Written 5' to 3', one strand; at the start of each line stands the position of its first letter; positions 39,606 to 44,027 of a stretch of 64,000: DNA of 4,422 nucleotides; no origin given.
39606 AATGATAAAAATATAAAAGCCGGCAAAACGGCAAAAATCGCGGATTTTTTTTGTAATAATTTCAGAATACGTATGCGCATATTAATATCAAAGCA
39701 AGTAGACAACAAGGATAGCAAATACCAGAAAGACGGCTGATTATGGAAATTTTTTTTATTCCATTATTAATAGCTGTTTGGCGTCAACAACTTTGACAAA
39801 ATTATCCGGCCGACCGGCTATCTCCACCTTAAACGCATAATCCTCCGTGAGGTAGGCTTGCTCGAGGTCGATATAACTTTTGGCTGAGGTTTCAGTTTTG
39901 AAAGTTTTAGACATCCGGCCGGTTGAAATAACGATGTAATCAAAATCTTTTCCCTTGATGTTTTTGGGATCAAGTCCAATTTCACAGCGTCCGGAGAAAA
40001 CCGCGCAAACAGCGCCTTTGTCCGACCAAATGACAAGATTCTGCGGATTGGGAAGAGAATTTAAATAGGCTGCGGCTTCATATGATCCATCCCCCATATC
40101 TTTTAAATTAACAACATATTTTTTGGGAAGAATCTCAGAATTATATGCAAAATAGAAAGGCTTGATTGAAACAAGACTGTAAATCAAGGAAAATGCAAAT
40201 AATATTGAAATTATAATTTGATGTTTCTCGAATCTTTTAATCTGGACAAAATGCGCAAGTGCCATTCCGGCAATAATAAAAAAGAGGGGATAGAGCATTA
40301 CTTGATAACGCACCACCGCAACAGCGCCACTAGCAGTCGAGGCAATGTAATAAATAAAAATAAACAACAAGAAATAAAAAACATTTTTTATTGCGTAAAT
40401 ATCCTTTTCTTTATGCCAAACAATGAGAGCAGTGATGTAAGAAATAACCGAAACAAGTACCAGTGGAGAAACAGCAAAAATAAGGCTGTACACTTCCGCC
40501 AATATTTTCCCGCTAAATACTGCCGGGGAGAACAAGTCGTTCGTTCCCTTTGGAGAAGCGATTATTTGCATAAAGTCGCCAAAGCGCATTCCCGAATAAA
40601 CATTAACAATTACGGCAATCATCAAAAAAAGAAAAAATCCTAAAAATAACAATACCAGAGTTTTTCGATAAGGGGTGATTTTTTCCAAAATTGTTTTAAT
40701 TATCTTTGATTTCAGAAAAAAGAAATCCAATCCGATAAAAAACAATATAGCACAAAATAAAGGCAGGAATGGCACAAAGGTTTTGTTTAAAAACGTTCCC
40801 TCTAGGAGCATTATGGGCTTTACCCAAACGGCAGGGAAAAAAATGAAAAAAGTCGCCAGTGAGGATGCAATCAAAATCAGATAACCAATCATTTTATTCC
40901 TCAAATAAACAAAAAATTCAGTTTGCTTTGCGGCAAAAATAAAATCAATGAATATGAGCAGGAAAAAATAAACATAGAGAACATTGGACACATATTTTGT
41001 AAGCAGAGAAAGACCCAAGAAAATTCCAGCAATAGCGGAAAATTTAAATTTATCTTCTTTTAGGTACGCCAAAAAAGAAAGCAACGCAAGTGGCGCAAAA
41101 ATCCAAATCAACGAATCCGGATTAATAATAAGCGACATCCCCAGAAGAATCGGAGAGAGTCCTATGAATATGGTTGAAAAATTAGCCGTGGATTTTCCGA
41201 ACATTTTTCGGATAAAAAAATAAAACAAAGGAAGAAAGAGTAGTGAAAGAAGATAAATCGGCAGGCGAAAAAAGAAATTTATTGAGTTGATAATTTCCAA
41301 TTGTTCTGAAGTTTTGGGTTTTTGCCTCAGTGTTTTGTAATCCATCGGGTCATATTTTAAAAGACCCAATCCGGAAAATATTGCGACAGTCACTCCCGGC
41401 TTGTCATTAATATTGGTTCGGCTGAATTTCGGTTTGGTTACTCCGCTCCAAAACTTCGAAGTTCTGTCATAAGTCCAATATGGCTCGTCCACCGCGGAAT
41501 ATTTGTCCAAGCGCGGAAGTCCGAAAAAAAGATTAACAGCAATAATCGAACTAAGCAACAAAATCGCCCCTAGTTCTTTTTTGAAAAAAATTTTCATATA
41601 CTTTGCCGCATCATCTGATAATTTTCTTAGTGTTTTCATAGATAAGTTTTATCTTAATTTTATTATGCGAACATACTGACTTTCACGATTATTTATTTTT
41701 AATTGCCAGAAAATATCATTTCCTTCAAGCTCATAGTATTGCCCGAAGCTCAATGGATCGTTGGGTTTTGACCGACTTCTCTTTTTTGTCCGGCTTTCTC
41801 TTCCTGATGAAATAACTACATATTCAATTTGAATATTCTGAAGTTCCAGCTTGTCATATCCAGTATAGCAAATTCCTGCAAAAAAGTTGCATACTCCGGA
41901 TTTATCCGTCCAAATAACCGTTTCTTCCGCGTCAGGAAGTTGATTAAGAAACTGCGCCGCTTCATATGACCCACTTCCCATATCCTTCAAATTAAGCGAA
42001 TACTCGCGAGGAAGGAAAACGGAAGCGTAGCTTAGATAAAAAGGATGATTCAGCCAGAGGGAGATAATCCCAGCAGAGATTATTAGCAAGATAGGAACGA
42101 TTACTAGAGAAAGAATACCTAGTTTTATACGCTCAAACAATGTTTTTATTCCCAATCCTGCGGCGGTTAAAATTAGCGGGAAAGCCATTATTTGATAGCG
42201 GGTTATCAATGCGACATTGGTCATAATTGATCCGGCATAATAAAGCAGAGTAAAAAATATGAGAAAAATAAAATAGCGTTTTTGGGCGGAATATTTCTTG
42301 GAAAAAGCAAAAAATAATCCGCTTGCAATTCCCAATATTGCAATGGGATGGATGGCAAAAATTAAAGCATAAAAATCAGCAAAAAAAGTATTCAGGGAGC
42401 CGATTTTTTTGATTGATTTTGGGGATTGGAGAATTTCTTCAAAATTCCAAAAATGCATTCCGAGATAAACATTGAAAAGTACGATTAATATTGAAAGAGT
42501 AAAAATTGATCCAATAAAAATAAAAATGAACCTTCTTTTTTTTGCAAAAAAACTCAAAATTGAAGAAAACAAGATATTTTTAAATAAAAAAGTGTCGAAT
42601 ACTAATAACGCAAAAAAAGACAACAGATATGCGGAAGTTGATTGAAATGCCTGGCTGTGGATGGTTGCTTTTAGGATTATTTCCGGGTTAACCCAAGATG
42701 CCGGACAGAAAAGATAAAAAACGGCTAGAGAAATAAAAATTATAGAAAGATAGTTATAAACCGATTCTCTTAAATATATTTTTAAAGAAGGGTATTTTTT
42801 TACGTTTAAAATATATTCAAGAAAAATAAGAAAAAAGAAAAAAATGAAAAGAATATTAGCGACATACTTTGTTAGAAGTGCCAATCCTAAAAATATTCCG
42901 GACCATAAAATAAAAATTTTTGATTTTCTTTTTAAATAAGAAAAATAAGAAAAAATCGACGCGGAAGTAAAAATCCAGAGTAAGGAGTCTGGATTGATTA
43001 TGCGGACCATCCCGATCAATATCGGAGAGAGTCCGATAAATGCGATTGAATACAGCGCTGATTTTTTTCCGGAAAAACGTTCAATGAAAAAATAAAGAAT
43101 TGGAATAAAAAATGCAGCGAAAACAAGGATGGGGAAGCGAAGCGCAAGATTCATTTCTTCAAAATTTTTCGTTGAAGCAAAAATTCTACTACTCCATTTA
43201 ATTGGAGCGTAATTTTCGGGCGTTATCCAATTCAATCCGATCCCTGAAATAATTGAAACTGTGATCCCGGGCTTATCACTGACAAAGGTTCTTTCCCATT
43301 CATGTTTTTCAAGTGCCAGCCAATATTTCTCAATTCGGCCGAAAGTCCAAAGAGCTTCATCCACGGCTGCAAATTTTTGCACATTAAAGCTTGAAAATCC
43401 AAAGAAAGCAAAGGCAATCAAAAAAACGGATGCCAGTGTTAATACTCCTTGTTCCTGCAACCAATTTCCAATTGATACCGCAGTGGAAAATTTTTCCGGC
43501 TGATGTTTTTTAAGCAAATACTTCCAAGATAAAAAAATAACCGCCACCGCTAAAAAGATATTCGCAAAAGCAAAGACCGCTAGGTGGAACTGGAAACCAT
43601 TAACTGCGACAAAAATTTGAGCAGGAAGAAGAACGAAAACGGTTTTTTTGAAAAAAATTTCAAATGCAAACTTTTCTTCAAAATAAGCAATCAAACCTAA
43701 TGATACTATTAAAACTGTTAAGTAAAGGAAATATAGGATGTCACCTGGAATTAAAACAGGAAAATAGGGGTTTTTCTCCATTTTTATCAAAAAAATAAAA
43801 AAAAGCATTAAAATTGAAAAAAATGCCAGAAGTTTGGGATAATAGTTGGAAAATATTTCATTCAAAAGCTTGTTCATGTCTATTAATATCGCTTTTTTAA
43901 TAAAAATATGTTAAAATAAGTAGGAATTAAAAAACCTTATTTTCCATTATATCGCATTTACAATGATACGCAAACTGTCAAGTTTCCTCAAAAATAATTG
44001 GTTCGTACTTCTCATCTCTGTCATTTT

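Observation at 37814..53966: A 16-kb envelope glycosylation locus with two separately triplicated families of GT-C-like polytopic proteins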

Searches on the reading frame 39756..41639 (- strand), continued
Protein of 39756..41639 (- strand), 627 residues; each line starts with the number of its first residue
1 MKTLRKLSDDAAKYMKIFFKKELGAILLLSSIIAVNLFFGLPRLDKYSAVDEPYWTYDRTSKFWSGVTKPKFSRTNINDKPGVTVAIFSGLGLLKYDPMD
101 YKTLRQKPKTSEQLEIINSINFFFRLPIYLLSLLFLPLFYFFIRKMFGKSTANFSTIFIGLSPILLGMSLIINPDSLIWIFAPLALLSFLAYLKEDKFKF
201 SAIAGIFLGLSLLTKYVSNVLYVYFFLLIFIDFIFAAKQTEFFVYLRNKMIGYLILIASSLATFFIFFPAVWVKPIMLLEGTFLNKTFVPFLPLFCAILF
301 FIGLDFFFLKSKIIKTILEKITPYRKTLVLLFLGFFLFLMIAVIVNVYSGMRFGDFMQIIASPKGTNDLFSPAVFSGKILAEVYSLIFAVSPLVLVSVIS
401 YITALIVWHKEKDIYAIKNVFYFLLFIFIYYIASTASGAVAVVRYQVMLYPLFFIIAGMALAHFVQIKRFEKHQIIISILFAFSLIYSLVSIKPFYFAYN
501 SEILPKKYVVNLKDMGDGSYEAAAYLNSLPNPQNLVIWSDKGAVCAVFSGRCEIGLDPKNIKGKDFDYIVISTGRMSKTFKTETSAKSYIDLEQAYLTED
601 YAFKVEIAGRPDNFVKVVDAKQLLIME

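Call 82: search_protein_families(library=pfam, alignment_id=A3, max_evalue=10)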
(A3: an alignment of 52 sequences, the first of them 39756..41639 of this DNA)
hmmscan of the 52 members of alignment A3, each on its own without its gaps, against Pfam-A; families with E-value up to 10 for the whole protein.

A. member 1, window:39756-41639:- (627 aa): 2 families
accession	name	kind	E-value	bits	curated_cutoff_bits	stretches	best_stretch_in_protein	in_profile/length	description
PF13231.12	PMT_2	-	1.4e-11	45.3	26.1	1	116-232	16-132/160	Dolichyl-phosphate-mannose-protein mannosyltransferase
PF17428.7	DUF5412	-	0.22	11.8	25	1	475-528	5-56/118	Family of unknown function (DUF5412)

B. families by the number of members that match (of 52 scanned): 27 families (the first 25 are shown)
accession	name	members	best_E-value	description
PF13231.12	PMT_2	52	1.9e-15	Dolichyl-phosphate-mannose-protein mannosyltransferase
PF02366.24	PMT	42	1.8e-12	Dolichyl-phosphate-mannose-protein mannosyltransferase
PF17428.7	DUF5412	3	0.068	Family of unknown function (DUF5412)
PF15420.11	Abhydrolase_9_N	3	0.11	Alpha/beta-hydrolase family N-terminus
PF03208.24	PRA1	2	0.0089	PRA1 family protein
PF11742.13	DUF3302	2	0.2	Protein of unknown function (DUF3302)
PF06522.17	B12D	2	0.39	NADH-ubiquinone reductase complex 1 MLRQ subunit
PF01757.29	Acyl_transf_3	2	0.43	Acyltransferase domain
PF07225.17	NDUF_B4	2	0.9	NADH-ubiquinone oxidoreductase B15 subunit (NDUFB4)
PF13788.11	DUF4180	1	0.023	Domain of unknown function (DUF4180)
PF16931.10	Phage_holin_8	1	0.046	Putative phage holin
PF08054.16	Leu_leader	1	0.065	Leucine operon leader peptide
PF22093.1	Cwp8_D2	1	0.079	Cell wall binding protein Cwp8 domain 2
PF01372.22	Melittin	1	0.13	Melittin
PF15182.11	OTOS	1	0.23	Otospiralin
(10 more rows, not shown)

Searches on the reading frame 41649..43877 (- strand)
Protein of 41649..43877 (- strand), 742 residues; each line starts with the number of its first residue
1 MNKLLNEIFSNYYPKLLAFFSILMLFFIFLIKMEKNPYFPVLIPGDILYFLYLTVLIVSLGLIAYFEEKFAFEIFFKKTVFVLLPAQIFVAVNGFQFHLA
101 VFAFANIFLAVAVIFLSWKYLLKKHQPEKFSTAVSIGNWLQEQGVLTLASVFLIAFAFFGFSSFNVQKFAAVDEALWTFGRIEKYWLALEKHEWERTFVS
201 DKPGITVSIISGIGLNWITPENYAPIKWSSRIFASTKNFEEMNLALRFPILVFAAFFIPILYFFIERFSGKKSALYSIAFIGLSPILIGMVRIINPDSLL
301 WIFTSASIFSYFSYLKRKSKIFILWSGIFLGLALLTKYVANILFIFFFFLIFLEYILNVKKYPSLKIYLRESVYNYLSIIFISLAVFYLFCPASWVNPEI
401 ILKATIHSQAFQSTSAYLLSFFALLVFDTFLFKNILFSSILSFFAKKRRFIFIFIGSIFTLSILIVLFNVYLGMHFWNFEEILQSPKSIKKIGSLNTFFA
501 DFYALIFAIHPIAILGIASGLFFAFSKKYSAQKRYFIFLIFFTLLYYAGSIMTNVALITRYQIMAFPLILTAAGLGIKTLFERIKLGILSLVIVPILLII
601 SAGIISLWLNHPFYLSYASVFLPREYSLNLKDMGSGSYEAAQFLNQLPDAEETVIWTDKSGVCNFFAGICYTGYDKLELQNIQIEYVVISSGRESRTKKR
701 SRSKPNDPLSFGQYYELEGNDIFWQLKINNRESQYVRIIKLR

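Call 4: search_protein_families(library=pfam, proteins=[window:41649-43877:-], max_evalue=0.01)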
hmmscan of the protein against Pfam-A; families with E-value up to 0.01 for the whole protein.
window:41649-43877:- (742 aa): 1 family
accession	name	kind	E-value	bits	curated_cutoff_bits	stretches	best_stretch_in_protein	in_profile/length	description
PF13231.12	PMT_2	-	7.6e-11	42.9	26.1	1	236-363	14-143/160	Dolichyl-phosphate-mannose-protein mannosyltransferase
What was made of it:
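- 41649..43877 (-): A3: family-A GT-C glycosyltransferase, 742 aa, with about 4 extra N-terminal membrane helices. Pfam PMT_2 7.6e-11 (call 4).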

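Call 5: search_protein_families(library=ncbifam, proteins=[window:41649-43877:-], max_evalue=0.01)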
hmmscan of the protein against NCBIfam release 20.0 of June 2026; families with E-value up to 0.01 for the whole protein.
window:41649-43877:- (742 aa): 0 families
